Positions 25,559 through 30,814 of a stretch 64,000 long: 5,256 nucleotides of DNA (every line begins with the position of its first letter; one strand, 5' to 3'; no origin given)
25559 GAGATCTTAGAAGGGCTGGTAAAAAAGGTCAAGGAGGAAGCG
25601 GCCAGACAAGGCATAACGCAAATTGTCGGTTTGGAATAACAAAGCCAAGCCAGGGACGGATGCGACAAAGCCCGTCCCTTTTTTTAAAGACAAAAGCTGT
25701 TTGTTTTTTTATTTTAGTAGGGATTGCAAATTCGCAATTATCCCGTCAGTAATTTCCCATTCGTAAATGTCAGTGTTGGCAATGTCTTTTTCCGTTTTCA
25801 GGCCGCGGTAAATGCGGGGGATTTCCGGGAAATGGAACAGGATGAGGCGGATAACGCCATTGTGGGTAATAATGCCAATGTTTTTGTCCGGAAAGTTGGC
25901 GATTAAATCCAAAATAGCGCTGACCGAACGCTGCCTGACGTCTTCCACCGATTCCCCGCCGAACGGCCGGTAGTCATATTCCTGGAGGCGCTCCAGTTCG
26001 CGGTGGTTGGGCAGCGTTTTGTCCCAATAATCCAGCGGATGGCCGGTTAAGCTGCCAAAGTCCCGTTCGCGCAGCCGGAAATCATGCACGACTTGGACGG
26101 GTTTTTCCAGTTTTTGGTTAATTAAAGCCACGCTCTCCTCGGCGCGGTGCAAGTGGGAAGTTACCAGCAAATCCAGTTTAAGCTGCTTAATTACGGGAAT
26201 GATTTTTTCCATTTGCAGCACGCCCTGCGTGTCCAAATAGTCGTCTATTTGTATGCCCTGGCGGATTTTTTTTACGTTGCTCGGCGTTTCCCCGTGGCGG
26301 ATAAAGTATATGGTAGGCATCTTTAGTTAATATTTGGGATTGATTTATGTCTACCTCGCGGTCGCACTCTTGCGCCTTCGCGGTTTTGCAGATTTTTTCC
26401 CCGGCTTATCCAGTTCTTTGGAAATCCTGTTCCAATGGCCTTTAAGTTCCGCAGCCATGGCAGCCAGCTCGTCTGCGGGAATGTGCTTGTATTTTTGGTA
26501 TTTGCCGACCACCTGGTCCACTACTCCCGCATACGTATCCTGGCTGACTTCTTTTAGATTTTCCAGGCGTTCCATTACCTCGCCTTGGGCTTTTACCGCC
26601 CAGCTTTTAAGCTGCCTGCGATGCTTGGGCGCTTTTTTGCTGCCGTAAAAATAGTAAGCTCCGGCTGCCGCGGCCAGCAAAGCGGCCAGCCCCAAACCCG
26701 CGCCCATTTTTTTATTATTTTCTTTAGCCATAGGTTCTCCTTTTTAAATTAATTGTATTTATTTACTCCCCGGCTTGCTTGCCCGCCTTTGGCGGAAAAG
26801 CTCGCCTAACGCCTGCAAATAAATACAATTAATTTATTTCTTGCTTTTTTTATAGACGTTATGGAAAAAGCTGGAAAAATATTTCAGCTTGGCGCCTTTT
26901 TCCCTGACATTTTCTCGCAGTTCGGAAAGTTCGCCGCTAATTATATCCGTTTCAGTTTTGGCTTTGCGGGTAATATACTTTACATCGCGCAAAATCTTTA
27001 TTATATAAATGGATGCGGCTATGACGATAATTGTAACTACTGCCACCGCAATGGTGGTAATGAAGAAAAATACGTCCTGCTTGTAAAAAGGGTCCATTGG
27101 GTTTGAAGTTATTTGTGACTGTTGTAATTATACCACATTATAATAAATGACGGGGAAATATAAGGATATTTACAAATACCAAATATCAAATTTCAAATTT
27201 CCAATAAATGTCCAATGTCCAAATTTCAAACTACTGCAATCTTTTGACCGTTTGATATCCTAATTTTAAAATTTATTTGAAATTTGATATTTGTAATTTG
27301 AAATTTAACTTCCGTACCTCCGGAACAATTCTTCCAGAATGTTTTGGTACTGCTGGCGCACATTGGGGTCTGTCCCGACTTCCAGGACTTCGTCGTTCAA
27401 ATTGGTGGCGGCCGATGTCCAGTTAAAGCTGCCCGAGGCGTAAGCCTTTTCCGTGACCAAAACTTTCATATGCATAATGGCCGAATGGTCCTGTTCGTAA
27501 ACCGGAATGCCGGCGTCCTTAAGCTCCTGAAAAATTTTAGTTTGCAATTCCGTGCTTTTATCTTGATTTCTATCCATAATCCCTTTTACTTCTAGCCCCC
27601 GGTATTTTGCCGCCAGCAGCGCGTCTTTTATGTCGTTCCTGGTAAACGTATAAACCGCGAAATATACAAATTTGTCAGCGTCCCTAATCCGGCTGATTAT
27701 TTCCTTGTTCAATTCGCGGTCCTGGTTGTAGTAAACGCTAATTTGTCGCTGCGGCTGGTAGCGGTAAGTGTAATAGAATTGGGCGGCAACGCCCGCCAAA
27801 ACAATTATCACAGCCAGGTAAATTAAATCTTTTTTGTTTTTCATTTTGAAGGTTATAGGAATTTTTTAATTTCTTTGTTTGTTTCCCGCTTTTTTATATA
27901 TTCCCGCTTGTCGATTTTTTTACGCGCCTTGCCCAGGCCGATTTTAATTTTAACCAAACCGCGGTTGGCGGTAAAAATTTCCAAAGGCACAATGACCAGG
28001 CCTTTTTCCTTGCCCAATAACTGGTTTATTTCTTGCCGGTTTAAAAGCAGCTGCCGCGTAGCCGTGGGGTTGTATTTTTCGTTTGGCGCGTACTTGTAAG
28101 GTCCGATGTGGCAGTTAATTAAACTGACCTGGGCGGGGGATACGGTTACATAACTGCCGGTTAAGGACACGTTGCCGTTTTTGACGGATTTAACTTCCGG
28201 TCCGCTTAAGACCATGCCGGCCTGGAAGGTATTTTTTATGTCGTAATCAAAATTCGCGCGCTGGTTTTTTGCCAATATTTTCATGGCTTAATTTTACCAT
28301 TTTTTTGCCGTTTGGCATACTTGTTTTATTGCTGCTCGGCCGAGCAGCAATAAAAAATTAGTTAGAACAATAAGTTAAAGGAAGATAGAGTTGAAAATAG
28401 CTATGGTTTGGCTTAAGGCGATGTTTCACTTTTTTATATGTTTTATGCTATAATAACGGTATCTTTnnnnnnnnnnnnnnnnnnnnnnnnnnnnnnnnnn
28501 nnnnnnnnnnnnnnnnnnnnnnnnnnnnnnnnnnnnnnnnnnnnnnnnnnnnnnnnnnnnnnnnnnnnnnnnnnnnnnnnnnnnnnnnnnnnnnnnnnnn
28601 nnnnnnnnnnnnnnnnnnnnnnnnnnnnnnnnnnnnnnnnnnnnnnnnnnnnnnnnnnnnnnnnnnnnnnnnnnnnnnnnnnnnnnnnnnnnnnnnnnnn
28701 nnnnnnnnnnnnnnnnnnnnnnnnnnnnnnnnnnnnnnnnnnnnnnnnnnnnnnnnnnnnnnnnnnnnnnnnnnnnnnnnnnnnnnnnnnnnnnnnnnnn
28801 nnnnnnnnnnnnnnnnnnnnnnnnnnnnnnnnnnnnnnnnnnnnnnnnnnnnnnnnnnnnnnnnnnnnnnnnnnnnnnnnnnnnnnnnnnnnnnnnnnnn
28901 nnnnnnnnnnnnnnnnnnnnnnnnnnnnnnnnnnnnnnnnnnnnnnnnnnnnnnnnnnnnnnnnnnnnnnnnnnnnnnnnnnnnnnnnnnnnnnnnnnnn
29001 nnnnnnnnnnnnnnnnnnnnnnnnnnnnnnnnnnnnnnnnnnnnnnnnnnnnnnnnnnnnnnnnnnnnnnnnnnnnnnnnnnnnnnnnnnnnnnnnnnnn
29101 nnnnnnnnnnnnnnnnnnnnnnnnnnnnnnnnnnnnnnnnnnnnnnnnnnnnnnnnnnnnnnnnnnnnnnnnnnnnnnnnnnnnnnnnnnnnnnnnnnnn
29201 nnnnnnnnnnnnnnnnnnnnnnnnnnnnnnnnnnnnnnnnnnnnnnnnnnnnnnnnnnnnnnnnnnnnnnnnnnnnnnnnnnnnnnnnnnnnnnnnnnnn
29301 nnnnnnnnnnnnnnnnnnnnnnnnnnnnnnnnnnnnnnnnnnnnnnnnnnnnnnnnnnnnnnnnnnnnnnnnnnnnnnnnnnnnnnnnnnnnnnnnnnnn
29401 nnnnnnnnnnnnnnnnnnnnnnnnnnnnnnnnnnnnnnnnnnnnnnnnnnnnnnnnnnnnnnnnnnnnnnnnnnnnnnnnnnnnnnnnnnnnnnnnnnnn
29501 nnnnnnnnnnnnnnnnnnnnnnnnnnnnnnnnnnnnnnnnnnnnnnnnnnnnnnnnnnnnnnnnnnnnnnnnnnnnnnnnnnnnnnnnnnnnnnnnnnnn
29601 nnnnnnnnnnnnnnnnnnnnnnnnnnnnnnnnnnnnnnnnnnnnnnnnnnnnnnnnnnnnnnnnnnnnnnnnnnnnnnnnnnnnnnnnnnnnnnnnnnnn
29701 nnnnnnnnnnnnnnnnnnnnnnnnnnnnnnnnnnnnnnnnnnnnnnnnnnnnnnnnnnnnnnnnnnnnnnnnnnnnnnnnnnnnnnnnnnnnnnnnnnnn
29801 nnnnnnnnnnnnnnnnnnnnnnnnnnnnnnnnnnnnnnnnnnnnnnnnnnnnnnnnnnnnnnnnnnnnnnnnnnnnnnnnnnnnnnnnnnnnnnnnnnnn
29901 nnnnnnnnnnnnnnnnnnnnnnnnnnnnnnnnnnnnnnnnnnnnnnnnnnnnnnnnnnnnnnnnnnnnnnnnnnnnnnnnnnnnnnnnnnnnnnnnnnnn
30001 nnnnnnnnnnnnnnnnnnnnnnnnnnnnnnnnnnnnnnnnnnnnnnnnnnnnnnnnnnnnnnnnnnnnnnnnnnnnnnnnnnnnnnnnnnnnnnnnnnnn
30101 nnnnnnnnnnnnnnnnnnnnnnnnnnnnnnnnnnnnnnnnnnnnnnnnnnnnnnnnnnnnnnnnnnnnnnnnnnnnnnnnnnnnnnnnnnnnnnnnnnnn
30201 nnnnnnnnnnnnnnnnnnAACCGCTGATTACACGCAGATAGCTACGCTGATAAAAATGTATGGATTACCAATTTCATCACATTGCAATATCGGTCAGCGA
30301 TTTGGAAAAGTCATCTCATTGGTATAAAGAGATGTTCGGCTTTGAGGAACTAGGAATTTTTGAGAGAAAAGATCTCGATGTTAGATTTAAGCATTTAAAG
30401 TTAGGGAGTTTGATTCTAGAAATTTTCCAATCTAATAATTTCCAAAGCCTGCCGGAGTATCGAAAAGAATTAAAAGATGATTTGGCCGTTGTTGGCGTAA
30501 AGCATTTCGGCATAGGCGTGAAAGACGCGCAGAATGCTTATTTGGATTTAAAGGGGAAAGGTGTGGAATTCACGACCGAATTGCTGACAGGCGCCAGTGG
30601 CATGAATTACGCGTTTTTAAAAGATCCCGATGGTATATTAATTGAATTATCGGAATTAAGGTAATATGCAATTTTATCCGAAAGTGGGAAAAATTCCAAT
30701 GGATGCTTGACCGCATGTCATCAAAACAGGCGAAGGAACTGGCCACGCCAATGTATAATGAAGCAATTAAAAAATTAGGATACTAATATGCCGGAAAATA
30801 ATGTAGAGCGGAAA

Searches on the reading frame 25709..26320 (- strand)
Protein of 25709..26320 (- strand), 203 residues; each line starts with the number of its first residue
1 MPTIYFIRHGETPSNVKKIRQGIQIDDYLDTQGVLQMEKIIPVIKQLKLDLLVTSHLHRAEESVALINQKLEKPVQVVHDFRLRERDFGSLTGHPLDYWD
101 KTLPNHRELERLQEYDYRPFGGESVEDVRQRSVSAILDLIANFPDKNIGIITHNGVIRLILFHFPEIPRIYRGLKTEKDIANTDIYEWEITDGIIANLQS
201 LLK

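Call 41: search_protein_families(library=pfam, proteins=[window:25709-26320:-], max_evalue=0.001)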
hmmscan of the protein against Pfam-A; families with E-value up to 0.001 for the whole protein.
window:25709-26320:- (203 aa): 1 family
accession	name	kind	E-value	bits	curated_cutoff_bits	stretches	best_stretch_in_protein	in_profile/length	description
PF00300.27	His_Phos_1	-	5.6e-35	121.2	21.7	1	4-169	1-163/194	Histidine phosphatase superfamily (branch 1)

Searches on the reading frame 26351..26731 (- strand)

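Call 41: search_protein_families(library=pfam, proteins=[window:26351-26731:-], max_evalue=0.001)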
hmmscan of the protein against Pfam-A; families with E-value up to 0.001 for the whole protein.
window:26351-26731:- (126 aa): 2 families
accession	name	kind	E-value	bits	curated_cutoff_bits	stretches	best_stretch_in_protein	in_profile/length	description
PF05714.16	PFam54_60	-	0.00043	20.4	27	1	41-110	105-169/185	Borrelia Bbcrasp-1 domain containing protein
PF12732.12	YtxH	-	0.00087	20.1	37.5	0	14-74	3-59/71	YtxH-like protein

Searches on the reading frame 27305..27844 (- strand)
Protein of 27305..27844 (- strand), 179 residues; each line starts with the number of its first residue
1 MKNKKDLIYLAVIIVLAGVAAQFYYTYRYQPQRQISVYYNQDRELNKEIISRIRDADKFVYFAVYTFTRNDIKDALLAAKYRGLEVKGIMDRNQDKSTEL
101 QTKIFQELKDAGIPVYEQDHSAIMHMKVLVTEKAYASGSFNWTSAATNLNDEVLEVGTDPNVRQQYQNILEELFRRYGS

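Call 41: search_protein_families(library=pfam, proteins=[window:27305-27844:-], max_evalue=0.001)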
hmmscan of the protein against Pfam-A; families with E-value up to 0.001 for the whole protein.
window:27305-27844:- (179 aa): 1 family
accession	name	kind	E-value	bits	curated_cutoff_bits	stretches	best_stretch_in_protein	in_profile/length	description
PF13091.12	PLDc_2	-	2e-24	86.3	27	1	49-173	1-131/132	PLD-like domain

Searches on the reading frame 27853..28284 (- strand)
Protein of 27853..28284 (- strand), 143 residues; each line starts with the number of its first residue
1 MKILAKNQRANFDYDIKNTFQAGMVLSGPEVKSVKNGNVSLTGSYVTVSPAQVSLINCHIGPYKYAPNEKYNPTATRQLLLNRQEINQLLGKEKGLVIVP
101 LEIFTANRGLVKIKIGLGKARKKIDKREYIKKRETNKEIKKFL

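Call 41: search_protein_families(library=pfam, proteins=[window:27853-28284:-], max_evalue=0.001)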
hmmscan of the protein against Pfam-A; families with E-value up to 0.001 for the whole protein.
window:27853-28284:- (143 aa): 1 family
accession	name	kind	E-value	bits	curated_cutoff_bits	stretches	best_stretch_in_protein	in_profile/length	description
PF01668.23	SmpB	-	5.3e-44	150.1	27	1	5-141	2-139/143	SmpB protein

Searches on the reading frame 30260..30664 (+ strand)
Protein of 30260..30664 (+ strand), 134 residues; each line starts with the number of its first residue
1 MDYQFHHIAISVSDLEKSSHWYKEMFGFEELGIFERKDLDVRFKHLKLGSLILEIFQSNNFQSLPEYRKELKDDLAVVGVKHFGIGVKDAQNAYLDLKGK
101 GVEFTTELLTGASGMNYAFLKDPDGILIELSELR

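Call 41: search_protein_families(library=pfam, proteins=[window:30260-30664:+], max_evalue=0.001)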
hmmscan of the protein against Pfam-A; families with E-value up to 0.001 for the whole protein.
window:30260-30664:+ (134 aa): 2 families
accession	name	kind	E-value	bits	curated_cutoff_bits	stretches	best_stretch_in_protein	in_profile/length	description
PF00903.31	Glyoxalase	-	9.7e-17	61.9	20.6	1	5-130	2-121/121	Glyoxalase/Bleomycin resistance protein/Dioxygenase superfamily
PF13669.12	Glyoxalase_4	-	5.4e-10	40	27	1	6-119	1-109/109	Glyoxalase/Bleomycin resistance protein/Dioxygenase superfamily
